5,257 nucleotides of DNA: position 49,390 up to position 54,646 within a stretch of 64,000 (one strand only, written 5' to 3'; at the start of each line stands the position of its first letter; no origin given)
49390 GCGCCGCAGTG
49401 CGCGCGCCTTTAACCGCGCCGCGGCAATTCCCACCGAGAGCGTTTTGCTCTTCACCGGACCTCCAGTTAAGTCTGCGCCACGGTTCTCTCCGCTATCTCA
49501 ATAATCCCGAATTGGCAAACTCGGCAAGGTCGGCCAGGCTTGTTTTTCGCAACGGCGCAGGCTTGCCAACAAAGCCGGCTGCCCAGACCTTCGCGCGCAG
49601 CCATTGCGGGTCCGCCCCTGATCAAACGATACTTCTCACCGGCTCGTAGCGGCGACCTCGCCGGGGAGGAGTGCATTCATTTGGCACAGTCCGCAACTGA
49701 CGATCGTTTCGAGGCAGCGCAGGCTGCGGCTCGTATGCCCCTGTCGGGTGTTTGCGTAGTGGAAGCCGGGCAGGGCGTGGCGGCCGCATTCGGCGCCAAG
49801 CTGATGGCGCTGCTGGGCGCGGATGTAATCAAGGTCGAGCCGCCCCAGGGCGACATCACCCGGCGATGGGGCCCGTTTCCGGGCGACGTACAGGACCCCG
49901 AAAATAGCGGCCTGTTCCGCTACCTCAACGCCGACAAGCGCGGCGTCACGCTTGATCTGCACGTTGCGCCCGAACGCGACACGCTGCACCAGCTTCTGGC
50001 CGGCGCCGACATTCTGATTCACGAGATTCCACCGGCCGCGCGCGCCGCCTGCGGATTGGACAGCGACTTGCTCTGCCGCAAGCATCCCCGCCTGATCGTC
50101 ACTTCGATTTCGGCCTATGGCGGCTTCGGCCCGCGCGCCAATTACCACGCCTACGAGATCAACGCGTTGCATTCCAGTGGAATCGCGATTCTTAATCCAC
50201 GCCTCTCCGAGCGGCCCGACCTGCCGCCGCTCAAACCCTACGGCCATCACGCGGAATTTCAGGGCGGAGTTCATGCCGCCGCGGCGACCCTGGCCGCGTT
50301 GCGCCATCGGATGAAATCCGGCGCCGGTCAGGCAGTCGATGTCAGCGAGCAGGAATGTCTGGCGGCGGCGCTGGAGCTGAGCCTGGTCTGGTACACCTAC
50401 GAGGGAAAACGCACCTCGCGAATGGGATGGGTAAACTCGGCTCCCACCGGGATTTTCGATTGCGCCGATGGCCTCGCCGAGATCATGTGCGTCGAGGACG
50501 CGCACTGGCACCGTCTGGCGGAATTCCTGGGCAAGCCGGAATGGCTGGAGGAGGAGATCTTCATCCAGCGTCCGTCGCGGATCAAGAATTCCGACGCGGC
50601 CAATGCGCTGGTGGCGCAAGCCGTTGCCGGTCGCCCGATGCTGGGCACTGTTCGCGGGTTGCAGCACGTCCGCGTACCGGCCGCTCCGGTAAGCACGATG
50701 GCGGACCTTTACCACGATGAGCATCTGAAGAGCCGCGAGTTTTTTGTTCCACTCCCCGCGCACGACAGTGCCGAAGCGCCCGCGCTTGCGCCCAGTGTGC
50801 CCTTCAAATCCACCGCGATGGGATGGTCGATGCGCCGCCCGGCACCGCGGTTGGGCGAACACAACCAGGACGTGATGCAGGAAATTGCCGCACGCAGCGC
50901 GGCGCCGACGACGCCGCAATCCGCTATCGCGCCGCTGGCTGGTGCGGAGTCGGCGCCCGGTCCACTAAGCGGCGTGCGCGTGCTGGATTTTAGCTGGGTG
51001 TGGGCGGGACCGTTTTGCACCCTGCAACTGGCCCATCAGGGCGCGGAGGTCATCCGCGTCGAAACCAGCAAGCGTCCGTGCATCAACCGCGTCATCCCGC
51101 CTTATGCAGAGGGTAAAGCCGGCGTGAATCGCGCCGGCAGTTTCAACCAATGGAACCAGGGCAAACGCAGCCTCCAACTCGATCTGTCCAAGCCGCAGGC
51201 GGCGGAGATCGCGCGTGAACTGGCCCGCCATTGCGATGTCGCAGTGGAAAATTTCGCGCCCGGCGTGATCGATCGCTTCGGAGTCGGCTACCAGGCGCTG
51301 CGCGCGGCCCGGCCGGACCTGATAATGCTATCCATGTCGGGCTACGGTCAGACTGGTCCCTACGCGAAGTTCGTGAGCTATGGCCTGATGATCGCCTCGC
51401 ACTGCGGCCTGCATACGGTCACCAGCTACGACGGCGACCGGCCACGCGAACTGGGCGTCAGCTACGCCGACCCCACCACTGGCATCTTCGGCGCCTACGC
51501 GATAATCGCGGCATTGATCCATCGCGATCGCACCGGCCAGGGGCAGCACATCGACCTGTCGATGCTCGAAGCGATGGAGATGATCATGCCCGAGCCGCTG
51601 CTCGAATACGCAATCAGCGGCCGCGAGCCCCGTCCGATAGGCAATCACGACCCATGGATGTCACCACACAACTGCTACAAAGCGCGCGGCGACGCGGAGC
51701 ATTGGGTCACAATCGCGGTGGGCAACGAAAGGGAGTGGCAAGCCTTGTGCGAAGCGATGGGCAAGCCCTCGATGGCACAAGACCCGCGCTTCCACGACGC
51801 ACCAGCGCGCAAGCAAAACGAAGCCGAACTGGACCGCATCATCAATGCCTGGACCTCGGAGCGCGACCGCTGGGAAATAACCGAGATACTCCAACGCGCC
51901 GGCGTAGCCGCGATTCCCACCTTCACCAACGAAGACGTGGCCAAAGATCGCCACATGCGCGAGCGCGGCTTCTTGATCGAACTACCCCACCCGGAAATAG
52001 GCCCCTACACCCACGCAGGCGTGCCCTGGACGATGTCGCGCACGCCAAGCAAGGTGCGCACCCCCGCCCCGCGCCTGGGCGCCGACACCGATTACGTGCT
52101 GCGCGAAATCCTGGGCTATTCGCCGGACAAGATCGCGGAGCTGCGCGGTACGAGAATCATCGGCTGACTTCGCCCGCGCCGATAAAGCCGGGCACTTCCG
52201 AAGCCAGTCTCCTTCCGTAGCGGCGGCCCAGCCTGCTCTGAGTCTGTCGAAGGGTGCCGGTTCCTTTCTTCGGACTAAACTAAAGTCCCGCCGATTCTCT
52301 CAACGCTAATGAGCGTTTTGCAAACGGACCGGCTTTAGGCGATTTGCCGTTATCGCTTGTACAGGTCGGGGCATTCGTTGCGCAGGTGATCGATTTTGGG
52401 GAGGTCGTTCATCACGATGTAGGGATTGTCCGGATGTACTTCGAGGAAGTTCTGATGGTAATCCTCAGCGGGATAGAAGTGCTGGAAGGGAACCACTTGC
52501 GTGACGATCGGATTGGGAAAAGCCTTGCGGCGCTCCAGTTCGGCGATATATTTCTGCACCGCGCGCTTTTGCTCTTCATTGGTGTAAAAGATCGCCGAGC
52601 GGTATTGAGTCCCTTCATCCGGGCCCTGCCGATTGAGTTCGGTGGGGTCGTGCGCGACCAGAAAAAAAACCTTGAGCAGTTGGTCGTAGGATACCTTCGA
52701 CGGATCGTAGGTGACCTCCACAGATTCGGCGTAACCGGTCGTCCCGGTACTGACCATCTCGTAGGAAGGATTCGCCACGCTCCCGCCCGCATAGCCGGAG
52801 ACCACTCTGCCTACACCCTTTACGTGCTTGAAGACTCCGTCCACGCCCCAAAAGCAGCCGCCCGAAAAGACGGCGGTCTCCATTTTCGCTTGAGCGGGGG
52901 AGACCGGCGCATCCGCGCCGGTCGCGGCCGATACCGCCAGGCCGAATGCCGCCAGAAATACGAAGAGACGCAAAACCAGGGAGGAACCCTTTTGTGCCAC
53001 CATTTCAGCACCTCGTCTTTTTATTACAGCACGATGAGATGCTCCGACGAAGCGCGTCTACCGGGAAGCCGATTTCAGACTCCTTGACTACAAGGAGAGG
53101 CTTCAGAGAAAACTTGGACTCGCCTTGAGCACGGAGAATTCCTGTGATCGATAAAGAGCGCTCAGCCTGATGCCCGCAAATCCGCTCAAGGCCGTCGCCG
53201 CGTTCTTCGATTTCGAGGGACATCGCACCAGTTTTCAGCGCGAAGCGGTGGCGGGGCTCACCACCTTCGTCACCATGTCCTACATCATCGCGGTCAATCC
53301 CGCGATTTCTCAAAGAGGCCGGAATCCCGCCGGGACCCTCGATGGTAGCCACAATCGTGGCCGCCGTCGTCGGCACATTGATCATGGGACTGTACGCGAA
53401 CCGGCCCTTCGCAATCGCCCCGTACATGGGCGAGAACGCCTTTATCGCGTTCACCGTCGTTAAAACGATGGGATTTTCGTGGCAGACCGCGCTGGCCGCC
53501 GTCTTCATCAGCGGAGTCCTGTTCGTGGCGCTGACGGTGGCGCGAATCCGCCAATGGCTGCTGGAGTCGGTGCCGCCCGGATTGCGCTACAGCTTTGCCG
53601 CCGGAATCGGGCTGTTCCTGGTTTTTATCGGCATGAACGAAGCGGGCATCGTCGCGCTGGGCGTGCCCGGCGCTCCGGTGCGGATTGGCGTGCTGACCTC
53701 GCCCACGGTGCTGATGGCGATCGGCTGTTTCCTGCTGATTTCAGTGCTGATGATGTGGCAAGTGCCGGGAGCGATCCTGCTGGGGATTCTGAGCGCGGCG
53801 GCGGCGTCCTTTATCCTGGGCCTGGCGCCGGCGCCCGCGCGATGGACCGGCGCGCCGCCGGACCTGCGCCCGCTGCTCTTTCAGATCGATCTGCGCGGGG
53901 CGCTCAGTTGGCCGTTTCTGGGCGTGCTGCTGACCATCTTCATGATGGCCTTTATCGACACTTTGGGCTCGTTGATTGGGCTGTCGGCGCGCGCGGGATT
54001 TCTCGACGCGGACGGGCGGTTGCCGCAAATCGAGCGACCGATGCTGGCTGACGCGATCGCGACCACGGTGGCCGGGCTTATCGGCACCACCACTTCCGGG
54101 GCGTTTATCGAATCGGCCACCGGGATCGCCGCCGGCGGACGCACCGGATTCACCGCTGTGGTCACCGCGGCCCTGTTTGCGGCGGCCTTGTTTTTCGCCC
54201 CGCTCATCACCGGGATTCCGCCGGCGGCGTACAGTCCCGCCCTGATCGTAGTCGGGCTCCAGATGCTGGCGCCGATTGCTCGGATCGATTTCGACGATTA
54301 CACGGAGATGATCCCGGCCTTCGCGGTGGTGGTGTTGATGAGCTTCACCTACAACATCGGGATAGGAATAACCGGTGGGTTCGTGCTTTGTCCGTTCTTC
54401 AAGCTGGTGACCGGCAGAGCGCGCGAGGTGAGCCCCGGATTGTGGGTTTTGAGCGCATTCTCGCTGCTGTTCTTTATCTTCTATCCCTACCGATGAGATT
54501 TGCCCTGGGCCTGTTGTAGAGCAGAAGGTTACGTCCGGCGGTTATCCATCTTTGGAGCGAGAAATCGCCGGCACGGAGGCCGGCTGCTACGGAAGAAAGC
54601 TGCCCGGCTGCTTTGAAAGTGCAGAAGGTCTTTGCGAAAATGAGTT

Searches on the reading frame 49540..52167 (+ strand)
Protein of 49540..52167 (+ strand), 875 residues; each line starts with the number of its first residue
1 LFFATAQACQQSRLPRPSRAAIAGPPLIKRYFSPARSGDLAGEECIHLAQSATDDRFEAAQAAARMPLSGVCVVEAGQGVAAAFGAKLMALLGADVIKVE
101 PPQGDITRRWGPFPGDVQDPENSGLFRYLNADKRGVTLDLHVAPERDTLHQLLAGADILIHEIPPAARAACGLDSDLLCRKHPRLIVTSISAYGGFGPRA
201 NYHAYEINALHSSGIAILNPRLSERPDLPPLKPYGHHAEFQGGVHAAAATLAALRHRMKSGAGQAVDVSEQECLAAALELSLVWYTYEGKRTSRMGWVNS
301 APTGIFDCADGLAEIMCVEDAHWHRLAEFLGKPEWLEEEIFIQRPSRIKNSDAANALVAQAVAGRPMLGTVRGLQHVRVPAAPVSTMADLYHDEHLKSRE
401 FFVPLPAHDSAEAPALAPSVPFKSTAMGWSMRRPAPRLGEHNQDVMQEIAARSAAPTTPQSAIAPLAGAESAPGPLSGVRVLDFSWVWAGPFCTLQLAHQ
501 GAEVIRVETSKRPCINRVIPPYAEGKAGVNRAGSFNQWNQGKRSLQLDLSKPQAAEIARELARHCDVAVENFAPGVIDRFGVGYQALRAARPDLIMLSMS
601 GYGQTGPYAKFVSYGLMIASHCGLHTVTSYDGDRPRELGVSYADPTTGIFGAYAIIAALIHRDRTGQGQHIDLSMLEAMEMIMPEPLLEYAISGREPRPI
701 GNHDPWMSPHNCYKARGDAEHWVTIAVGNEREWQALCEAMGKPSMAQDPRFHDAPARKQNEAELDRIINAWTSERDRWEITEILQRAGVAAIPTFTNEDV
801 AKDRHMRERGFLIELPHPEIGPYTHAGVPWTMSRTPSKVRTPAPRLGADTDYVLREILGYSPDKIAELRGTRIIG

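Call 7: search_protein_families(library=pfam, proteins=[window:49540-52167:+], max_evalue=0.01)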
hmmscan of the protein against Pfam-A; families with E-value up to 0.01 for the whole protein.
window:49540-52167:+ (875 aa): 1 family
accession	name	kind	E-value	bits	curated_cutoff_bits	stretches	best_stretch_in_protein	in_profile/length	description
PF02515.22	CoA_transf_3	-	9e-201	667.1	23.3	2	476-850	1-366/366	CoA-transferase family III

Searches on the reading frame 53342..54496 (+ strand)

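Call 10: search_protein_families(library=pfam, proteins=[window:53342-54496:+], max_evalue=0.001)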
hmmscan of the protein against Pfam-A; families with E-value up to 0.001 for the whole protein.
window:53342-54496:+ (384 aa): 1 family
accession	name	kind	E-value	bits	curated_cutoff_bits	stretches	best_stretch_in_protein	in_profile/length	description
PF00860.26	Xan_ur_permease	-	1.3e-30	106.9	27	1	3-339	41-383/389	Permease family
